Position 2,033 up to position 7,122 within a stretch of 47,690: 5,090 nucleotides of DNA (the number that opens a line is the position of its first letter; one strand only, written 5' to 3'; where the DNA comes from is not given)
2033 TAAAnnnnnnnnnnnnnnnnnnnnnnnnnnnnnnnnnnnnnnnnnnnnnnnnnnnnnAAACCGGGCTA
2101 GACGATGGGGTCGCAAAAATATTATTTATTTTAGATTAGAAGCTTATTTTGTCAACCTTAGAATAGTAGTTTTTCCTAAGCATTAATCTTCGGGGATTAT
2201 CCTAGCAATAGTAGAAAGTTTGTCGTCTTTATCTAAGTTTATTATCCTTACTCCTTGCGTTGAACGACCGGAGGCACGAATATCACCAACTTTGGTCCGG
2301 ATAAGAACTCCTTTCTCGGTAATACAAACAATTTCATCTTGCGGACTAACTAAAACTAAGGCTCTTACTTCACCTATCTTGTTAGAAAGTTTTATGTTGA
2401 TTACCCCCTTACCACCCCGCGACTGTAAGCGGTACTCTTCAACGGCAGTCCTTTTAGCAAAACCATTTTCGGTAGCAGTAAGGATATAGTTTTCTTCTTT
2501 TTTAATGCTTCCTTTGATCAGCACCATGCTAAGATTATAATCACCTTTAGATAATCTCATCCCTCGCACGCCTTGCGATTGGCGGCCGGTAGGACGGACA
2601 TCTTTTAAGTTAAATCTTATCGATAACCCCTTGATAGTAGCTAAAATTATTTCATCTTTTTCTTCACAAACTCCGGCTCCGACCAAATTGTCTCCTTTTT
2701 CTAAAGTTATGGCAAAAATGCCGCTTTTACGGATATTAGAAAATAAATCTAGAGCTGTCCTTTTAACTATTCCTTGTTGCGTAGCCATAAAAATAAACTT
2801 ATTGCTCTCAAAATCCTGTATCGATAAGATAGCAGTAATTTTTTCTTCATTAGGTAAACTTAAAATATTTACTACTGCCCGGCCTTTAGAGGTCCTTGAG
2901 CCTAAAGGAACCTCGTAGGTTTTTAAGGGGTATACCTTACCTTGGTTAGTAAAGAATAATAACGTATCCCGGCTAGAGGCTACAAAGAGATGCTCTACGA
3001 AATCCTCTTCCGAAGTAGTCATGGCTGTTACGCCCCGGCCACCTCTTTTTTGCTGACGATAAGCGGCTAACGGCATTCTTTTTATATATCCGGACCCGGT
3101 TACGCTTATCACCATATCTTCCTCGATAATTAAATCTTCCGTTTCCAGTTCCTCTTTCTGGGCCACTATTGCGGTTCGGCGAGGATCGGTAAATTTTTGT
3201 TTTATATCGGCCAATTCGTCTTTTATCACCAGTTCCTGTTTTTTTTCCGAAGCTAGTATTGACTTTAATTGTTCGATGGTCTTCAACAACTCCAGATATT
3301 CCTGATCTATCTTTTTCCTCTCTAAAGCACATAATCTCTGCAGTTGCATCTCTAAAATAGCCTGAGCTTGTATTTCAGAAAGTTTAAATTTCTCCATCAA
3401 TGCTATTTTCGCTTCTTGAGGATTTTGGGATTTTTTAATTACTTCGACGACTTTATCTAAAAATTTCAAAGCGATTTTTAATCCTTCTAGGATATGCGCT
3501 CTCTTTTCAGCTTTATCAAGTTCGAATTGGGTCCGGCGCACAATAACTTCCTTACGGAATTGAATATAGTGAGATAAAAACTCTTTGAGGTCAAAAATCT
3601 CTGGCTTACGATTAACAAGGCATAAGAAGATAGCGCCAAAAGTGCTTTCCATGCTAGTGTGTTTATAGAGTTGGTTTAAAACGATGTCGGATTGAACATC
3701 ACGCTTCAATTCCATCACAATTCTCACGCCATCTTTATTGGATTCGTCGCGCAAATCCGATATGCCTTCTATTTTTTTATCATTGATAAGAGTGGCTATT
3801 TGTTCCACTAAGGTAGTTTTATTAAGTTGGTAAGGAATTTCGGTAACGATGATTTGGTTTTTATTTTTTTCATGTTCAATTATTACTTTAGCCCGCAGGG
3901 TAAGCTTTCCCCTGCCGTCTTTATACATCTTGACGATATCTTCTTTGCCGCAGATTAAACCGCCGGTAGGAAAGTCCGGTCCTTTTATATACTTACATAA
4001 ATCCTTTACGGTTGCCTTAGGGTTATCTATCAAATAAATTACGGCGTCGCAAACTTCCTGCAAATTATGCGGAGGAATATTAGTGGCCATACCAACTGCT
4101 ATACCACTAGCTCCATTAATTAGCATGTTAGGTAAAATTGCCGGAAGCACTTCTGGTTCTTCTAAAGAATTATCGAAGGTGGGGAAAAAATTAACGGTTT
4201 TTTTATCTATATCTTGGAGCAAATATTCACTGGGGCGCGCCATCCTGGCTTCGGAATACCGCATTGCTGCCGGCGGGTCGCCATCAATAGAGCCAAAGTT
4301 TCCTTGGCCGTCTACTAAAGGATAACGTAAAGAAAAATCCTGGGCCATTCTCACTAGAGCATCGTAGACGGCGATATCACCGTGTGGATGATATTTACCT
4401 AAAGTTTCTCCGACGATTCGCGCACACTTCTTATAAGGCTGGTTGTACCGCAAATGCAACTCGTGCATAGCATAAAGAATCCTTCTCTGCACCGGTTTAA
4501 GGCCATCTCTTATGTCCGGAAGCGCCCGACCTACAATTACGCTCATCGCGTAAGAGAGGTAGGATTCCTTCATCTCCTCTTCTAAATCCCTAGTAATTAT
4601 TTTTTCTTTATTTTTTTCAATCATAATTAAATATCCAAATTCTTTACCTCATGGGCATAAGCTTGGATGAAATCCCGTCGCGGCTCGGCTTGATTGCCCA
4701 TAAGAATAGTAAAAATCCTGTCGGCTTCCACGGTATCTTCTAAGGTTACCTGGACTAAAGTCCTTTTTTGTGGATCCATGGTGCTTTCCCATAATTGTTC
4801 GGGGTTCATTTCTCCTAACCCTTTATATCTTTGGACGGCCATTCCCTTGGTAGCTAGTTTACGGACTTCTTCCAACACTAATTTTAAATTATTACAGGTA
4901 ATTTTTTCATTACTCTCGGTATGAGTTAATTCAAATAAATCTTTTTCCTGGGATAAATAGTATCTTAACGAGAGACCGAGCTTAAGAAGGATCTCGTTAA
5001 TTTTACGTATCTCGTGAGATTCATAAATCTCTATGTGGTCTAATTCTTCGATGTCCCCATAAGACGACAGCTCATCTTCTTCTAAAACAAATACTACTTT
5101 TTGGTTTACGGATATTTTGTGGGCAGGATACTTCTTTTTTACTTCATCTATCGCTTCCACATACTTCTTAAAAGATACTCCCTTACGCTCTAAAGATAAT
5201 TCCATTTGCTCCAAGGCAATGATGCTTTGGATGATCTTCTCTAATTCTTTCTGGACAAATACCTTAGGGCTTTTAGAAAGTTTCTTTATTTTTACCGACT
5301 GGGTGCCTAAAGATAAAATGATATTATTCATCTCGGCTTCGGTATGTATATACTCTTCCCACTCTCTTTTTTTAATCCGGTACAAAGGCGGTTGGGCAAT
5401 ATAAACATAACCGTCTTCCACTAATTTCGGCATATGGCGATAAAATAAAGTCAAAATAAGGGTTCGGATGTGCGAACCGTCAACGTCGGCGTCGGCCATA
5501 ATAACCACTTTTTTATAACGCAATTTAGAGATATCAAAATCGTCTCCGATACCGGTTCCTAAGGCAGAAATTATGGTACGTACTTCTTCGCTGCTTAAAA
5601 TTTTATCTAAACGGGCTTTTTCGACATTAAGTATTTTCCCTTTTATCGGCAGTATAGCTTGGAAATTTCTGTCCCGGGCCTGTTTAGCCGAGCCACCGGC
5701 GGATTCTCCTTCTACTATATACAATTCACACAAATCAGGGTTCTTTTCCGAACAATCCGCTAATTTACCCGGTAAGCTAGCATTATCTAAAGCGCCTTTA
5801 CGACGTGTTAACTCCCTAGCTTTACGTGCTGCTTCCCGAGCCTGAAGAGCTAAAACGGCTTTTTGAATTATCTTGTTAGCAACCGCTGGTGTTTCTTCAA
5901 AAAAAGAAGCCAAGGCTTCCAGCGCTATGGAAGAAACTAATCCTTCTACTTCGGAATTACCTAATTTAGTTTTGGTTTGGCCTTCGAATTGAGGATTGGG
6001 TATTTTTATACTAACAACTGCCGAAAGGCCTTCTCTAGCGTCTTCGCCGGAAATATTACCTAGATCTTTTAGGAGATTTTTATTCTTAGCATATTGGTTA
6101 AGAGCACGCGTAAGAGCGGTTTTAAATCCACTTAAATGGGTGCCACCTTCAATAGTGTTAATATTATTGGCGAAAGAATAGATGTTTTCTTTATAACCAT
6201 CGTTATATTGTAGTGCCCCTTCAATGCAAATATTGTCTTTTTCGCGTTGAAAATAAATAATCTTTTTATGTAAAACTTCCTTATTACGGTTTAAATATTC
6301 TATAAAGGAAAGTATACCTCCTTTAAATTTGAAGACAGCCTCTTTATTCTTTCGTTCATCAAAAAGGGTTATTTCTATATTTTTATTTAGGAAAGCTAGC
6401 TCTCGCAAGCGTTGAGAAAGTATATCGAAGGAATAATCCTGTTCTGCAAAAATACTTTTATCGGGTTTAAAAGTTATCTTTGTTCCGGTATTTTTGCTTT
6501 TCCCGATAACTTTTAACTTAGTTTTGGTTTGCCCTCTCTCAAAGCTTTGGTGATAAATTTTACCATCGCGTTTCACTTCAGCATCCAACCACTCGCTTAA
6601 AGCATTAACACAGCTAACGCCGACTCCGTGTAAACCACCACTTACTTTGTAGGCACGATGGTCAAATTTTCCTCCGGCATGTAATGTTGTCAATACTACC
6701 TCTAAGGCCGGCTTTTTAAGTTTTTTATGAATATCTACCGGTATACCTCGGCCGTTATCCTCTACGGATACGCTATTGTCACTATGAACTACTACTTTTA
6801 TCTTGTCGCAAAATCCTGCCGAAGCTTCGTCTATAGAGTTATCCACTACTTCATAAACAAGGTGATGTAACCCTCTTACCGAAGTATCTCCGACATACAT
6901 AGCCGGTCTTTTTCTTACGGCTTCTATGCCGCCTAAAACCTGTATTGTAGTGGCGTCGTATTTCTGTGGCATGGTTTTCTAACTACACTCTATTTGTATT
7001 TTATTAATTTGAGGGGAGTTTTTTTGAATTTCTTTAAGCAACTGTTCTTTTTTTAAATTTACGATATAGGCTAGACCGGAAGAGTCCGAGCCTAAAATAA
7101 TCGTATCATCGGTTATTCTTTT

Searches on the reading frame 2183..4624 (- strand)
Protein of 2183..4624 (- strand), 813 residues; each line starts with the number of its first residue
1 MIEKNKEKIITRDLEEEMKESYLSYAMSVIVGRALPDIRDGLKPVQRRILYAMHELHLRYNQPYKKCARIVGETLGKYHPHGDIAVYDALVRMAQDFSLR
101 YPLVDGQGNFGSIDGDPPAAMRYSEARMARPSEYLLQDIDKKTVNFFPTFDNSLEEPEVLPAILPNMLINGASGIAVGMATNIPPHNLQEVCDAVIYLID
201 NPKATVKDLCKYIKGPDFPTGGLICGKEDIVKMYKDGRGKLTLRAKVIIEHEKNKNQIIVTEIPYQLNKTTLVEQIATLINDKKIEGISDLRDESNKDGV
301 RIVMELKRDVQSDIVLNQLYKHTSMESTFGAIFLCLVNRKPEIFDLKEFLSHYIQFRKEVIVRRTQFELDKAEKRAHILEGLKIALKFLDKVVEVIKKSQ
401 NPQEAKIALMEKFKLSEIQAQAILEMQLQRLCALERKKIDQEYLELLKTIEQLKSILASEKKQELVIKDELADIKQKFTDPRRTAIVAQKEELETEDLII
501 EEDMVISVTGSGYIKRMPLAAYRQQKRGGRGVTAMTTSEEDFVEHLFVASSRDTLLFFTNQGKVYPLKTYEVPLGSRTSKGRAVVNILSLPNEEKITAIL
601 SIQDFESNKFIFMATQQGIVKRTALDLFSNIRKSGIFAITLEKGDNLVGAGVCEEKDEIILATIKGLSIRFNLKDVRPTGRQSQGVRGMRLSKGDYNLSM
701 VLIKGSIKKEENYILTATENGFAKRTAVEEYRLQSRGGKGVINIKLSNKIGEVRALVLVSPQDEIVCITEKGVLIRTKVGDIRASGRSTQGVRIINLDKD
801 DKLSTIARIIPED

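Call 10: search_protein_families(library=pfam, proteins=[window:2183-4624:-], max_evalue=0.001)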
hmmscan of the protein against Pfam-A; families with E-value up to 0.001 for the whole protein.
window:2183-4624:- (813 aa): 2 families
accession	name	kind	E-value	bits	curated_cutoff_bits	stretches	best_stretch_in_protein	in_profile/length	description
PF00521.26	DNA_topoisoIV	-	9e-168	559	31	1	33-471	1-431/432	DNA gyrase/topoisomerase IV, subunit A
PF03989.18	DNA_gyraseA_C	-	2e-74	245.2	27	6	763-808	1-46/48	DNA gyrase C-terminal domain, beta-propeller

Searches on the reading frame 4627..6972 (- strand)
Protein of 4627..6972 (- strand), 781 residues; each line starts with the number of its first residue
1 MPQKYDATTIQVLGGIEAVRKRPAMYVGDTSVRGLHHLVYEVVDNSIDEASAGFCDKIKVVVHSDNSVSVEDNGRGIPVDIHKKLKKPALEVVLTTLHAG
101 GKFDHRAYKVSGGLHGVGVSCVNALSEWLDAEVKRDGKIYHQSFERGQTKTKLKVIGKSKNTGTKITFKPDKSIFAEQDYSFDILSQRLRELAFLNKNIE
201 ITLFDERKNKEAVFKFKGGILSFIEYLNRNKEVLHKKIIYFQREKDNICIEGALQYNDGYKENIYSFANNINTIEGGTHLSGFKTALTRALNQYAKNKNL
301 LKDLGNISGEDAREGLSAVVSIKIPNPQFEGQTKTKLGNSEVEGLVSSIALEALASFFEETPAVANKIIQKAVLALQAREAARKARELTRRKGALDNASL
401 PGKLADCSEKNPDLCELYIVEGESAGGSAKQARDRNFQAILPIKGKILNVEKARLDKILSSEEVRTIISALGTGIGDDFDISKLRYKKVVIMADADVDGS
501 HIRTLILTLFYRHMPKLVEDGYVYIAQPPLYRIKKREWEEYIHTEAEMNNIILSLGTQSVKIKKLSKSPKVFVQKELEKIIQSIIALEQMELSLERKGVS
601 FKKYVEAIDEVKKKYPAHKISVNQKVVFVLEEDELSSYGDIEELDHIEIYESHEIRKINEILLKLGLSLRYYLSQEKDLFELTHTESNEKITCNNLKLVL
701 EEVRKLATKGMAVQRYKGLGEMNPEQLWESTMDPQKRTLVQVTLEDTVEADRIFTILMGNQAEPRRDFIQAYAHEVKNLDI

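Call 10: search_protein_families(library=pfam, proteins=[window:4627-6972:-], max_evalue=0.001)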
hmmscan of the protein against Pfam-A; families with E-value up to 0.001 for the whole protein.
window:4627-6972:- (781 aa): 5 families
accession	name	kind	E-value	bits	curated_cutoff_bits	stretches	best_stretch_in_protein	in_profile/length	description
PF00204.31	DNA_gyraseB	-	5.5e-62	208.7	27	1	219-387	1-172/173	DNA gyrase B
PF00986.26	DNA_gyraseB_C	-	1.4e-30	105.7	29.8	1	709-770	2-63/63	DNA gyrase B subunit, carboxyl terminus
PF01751.28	Toprim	-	3.2e-20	72.5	23.1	1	416-527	1-95/96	Toprim domain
PF02518.31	HATPase_c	-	5.1e-17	62.8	26.4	1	33-172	4-109/111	Histidine kinase-, DNA gyrase B-, and HSP90-like ATPase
PF13589.12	HATPase_c_3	-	0.00053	20.5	25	0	37-80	5-48/137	Histidine kinase-, DNA gyrase B-, and HSP90-like ATPase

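Call 93: search_protein_families(library=pfam, proteins=[L016:16359-18368:+, L016:18370-18639:+, L016:3565-4455:+, L016:6352-6804:+, L016:2-1267:+], max_evalue=0.001)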
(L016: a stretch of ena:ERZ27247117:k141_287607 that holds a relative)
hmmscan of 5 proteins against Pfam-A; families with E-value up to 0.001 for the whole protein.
L016:16359-18368:+ (669 aa): 3 families
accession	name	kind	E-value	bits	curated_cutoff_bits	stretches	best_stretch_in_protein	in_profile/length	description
PF13487.12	HD_5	-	1.9e-31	109.6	27.2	1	486-655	3-169/170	HD domain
PF01966.28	HD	-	9.4e-16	58.6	22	1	499-625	3-116/116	HD domain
PF16927.11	HisKA_7TM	-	1.6e-12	48.2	28.6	1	11-222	3-222/224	N-terminal 7TM region of histidine kinase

L016:18370-18639:+ (89 aa): 3 families
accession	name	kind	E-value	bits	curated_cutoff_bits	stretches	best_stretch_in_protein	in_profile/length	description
PF05899.18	Cupin_3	-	5.2e-28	97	23.5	1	16-86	4-74/74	EutQ-like cupin domain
PF06249.18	EutQ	-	5.8e-07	29.8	21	1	23-85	81-142/152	Ethanolamine utilisation protein EutQ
PF07883.17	Cupin_2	-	7e-06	26.1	27.2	1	37-72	18-52/70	Cupin domain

L016:3565-4455:+ (296 aa): 0 families

L016:6352-6804:+ (150 aa): 0 families

L016:2-1267:+ (421 aa): 8 families
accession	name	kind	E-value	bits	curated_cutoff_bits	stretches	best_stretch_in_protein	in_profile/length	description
PF02719.21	Polysacc_synt_2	-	8.9e-96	320.9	20.2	1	94-377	2-291/293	Polysaccharide biosynthesis protein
PF01370.27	Epimerase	-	9.3e-21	74.8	20.9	1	94-299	2-220/240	NAD dependent epimerase/dehydratase family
PF16363.11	GDP_Man_Dehyd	-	1.7e-18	67.7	27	1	94-218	1-130/332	GDP-mannose 4,6 dehydratase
PF04321.23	RmlD_sub_bind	-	2.2e-13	50.4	27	1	92-264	2-157/287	RmlD substrate binding domain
PF01073.25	3Beta_HSD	-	1.9e-11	44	22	1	94-225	1-124/280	3-beta hydroxysteroid dehydrogenase/isomerase family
PF07993.18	NAD_binding_4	-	1.3e-05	25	20.1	0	95-222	1-141/258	Male sterility protein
PF00106.31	adh_short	-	0.00057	19.8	26.6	0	92-163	2-70/195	short chain dehydrogenase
PF08659.16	KR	-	0.00075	19.9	22.6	0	93-175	3-91/180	KR domain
